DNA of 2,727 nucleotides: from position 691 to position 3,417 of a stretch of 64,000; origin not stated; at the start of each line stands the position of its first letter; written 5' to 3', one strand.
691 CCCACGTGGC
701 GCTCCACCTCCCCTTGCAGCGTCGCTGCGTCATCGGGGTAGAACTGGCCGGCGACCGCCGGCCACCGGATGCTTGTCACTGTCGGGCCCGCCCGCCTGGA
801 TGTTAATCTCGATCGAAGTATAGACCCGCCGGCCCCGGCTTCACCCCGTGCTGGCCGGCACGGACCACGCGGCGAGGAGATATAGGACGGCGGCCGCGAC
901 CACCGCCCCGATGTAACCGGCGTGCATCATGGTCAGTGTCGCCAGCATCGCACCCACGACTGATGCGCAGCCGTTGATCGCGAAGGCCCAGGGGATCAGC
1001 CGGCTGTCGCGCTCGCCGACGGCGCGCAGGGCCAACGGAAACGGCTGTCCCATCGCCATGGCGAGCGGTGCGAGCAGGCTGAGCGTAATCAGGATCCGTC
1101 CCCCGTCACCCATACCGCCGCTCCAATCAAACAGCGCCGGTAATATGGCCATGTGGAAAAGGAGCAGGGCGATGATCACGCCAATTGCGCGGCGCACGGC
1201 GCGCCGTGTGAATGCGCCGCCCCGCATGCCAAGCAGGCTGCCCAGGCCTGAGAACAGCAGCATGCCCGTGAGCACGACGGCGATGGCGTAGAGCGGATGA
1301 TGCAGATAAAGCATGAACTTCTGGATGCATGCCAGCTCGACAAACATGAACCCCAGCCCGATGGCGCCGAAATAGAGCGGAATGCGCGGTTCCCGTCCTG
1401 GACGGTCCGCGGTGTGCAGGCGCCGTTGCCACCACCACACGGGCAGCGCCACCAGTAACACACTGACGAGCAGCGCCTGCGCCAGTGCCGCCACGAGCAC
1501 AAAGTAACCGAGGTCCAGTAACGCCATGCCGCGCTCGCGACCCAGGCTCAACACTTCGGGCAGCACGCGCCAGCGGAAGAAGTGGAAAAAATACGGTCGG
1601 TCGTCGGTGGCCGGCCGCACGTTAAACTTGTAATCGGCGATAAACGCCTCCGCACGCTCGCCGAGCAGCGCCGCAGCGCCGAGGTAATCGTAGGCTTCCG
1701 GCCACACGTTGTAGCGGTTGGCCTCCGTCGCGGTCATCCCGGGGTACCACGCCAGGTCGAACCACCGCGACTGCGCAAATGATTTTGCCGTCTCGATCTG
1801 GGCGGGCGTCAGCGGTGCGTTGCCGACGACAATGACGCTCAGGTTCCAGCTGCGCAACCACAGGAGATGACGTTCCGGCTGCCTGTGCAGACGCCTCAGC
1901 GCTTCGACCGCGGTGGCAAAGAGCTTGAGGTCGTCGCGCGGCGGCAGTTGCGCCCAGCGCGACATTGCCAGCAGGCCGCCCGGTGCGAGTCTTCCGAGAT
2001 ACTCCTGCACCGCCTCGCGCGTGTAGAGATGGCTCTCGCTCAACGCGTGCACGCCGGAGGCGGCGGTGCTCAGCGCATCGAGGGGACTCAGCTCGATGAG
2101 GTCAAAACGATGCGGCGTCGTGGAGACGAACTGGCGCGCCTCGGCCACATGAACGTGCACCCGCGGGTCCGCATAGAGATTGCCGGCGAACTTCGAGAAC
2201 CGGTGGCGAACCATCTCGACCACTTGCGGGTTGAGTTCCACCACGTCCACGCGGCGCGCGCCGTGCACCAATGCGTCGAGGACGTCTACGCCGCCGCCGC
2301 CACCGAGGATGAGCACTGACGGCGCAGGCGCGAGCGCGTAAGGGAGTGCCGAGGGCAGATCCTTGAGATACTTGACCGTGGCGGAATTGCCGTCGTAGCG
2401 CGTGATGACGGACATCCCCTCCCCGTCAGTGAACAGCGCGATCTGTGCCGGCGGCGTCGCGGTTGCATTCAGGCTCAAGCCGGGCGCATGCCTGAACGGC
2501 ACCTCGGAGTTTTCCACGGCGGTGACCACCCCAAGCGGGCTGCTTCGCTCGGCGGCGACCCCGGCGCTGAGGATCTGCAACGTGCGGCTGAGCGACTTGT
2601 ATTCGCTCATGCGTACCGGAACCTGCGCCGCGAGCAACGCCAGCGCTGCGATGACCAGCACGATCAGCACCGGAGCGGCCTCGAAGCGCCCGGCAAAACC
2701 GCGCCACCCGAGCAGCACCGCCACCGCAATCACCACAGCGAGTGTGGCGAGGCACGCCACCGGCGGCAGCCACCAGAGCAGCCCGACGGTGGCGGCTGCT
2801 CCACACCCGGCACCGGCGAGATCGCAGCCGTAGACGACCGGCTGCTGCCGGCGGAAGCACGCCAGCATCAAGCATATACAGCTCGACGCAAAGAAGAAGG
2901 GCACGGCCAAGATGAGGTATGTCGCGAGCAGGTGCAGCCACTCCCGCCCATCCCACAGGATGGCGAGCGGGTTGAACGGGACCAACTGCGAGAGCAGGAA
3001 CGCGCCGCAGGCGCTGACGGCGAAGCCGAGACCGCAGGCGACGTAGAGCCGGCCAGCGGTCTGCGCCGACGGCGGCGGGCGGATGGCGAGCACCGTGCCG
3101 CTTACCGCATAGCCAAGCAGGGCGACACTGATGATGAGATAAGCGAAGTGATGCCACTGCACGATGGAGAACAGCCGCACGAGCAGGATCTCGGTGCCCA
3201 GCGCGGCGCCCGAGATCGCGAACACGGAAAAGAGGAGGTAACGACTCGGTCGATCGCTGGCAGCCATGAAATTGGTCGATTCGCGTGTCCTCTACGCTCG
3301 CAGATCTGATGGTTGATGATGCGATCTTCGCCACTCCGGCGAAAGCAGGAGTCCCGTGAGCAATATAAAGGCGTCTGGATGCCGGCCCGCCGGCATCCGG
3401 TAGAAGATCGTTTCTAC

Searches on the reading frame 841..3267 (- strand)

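Call 92: search_protein_families(library=pfam, proteins=[window:841-3267:-], max_evalue=0.00001)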
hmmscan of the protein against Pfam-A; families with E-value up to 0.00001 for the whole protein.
window:841-3267:- (808 aa): 1 family
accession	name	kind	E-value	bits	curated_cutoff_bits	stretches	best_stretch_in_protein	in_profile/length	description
PF01564.23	Spermine_synth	-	4.4e-10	39.9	22.9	1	317-419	21-114/186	Spermine/spermidine synthase domain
